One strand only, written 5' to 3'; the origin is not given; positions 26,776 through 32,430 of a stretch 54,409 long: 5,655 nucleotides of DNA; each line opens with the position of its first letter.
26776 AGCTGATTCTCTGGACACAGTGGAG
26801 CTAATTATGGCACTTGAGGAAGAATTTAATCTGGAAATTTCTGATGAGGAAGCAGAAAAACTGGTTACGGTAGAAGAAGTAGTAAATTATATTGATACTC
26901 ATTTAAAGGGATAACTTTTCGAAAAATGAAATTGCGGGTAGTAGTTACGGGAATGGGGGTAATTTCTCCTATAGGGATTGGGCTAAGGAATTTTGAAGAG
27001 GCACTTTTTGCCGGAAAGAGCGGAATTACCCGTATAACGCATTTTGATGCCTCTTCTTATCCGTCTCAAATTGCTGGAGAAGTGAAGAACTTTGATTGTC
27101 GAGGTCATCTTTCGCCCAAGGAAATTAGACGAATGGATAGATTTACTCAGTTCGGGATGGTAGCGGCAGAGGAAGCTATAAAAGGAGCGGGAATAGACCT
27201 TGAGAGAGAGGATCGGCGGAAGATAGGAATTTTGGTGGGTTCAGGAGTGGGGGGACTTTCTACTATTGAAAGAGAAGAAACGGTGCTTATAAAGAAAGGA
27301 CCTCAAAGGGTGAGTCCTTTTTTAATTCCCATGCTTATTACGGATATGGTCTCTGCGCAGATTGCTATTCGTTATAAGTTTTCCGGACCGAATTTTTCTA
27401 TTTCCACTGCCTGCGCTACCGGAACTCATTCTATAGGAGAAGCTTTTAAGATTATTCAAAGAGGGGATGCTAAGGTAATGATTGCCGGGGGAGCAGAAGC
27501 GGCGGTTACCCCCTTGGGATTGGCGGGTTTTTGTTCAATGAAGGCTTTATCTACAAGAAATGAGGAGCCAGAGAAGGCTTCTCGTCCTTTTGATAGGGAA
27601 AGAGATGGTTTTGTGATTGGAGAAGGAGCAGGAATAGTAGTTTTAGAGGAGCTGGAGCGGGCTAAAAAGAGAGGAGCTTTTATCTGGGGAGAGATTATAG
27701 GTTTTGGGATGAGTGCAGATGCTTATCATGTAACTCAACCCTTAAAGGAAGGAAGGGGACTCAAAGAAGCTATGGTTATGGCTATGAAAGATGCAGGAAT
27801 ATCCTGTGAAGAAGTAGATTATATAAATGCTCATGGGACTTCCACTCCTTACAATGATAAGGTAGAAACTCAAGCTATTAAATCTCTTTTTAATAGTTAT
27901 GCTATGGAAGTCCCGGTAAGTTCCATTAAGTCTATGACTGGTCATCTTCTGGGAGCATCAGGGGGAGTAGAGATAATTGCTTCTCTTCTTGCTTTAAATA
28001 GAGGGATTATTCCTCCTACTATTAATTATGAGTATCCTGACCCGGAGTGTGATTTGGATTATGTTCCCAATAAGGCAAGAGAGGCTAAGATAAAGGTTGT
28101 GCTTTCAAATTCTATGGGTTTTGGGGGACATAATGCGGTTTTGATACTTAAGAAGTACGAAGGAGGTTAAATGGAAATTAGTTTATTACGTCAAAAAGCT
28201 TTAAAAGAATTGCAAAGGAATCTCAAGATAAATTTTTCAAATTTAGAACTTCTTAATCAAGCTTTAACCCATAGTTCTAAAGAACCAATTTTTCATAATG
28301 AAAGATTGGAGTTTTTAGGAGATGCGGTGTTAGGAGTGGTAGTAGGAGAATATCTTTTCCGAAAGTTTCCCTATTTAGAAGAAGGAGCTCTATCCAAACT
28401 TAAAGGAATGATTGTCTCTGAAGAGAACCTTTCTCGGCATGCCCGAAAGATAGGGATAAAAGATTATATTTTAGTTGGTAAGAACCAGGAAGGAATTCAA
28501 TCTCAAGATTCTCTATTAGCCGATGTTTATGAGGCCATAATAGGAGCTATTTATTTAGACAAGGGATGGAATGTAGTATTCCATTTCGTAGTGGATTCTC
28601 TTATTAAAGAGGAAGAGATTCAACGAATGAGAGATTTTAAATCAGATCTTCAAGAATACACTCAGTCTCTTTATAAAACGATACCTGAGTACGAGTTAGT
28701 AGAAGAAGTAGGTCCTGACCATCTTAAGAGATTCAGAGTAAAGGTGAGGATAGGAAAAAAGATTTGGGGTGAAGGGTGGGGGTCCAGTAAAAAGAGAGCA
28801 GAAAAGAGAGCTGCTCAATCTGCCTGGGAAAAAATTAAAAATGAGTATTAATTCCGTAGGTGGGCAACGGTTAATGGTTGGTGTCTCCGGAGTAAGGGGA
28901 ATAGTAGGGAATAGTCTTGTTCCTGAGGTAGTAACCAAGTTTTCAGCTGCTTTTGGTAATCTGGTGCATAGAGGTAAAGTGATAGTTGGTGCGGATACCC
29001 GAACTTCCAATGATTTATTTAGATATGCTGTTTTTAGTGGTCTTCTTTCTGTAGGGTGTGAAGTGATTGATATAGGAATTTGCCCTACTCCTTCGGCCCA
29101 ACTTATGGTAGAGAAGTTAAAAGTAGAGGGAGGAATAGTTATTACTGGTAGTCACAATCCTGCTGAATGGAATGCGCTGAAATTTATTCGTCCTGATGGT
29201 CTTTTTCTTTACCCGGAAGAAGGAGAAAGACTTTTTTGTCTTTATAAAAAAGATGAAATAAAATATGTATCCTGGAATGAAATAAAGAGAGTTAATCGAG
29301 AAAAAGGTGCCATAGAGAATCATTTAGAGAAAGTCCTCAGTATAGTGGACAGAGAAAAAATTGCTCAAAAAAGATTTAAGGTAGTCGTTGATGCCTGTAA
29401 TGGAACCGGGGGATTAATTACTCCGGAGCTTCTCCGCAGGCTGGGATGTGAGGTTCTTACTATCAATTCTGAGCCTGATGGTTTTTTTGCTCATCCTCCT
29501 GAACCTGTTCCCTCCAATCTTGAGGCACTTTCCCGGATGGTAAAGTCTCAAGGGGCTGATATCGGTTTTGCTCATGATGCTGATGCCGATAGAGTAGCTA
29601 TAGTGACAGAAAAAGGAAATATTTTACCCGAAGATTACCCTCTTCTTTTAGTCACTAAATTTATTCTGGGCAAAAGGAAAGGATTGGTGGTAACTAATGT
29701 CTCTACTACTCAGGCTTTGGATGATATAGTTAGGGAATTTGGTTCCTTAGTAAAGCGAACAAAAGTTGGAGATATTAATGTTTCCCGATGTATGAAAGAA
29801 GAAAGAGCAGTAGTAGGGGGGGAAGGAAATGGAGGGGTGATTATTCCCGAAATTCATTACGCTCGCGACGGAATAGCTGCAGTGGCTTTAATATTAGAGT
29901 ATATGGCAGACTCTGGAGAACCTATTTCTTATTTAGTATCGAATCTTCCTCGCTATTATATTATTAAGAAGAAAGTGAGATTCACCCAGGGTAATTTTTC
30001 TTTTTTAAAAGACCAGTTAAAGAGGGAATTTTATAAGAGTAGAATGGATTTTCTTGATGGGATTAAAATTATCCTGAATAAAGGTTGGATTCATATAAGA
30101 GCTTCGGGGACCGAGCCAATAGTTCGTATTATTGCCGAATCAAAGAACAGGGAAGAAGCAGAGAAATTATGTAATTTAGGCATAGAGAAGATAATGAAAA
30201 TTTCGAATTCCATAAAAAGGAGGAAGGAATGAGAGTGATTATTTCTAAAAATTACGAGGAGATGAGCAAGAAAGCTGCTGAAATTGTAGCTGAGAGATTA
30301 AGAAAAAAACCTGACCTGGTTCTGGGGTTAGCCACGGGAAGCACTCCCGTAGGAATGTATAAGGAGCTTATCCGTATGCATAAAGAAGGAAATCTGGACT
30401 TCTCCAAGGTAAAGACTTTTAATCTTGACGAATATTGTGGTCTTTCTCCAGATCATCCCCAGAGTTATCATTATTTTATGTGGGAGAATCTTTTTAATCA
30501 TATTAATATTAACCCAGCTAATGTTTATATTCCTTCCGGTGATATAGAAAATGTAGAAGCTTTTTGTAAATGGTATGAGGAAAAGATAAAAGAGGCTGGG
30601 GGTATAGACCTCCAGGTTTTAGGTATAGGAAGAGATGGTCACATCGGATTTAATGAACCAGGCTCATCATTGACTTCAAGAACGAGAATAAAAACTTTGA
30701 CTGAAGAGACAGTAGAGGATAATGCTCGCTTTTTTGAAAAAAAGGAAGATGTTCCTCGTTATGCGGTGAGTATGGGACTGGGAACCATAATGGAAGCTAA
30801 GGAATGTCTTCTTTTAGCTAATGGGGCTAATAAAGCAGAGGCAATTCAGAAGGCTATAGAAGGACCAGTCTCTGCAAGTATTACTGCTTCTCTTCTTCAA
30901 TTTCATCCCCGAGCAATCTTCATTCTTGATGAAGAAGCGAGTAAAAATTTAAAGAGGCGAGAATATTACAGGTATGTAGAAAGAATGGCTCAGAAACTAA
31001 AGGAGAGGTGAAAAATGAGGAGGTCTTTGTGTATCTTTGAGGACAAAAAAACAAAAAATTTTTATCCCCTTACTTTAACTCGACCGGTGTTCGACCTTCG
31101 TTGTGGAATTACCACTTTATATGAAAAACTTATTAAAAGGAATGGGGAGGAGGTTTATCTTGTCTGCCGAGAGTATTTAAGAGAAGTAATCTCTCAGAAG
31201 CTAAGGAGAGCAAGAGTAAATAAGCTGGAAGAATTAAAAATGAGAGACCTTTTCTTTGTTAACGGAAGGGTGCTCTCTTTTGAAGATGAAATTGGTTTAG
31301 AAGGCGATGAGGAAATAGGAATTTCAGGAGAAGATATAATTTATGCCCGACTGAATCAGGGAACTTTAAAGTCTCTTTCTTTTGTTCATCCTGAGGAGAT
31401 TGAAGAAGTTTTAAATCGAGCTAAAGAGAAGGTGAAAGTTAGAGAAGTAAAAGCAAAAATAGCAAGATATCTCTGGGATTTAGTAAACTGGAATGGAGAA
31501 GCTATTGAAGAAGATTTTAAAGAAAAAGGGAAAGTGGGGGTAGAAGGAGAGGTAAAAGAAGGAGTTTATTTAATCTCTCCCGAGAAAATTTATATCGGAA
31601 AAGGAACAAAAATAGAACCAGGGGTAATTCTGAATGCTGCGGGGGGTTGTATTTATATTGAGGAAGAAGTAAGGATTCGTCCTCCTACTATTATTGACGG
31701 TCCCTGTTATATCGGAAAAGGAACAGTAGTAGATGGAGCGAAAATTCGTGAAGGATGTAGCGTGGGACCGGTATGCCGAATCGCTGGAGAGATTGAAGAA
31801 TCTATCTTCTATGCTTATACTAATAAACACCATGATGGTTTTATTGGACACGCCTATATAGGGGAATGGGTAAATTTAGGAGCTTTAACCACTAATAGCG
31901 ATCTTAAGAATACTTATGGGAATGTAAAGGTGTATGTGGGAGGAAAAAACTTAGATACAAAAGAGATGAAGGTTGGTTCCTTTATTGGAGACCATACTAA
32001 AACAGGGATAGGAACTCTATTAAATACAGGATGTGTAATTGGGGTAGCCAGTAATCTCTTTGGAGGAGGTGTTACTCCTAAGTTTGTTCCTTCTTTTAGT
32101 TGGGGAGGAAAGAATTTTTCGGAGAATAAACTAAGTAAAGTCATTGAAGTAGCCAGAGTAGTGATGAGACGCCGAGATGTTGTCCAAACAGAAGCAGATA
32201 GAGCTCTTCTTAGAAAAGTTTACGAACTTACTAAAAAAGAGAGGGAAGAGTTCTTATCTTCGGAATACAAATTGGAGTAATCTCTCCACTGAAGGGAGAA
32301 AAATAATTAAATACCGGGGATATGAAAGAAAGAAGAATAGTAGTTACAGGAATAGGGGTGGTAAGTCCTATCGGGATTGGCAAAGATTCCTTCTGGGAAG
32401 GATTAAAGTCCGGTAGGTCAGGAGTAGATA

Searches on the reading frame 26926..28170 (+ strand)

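Call 17: search_protein_families(library=pfam, proteins=[window:26926-28170:+], max_evalue=0.00001)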
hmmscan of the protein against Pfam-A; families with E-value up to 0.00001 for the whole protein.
window:26926-28170:+ (414 aa): 2 families
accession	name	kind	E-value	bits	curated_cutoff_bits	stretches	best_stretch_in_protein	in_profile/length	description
PF00109.32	ketoacyl-synt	-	1.9e-61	208.3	20.8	1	4-246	3-252/252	Beta-ketoacyl synthase, N-terminal domain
PF02801.28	Ketoacyl-synt_C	-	2.9e-37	127.7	20.8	1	255-369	2-119/119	Beta-ketoacyl synthase, C-terminal domain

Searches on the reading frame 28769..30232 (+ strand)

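Call 17: search_protein_families(library=pfam, proteins=[window:28769-30232:+], max_evalue=0.00001)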
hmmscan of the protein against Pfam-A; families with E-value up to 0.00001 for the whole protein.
window:28769-30232:+ (487 aa): 4 families
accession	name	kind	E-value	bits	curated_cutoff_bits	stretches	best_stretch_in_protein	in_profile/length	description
PF02878.22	PGM_PMM_I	-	3.1e-34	118.1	22.5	1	36-160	3-132/138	Phosphoglucomutase/phosphomannomutase, alpha/beta/alpha domain I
PF02879.22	PGM_PMM_II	-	1.1e-28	100.2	29.3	1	184-283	2-103/103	Phosphoglucomutase/phosphomannomutase, alpha/beta/alpha domain II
PF02880.22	PGM_PMM_III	-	6.7e-23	81.5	20.7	1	289-395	3-113/115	Phosphoglucomutase/phosphomannomutase, alpha/beta/alpha domain III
PF00408.26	PGM_PMM_IV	-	4.3e-09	36.8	23.1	1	427-468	21-62/68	Phosphoglucomutase/phosphomannomutase, C-terminal domain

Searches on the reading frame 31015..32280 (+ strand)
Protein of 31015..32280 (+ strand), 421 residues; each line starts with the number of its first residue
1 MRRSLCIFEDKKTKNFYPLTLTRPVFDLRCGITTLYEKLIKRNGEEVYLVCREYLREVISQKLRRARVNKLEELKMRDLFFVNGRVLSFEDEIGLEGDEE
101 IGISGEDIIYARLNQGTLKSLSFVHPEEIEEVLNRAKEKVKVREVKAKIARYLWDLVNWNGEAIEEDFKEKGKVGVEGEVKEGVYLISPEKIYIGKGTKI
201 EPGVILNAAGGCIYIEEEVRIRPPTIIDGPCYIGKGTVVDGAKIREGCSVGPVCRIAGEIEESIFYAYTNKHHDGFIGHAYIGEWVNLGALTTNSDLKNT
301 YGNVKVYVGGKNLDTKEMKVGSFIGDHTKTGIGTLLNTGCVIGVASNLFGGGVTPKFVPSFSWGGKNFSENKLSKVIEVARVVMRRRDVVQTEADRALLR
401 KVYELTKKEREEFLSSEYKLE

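Call 17: search_protein_families(library=pfam, proteins=[window:31015-32280:+], max_evalue=0.00001)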
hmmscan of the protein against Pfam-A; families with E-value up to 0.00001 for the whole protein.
window:31015-32280:+ (421 aa): 2 families
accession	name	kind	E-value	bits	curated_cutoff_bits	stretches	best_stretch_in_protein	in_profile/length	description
PF13562.11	NTP_transf_4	-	1.5e-26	93.8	27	1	5-169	1-146/153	Sugar nucleotidyl transferase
PF00132.30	Hexapep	-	3.6e-07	30.1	27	0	322-343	2-23/36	Bacterial transferase hexapeptide (six repeats)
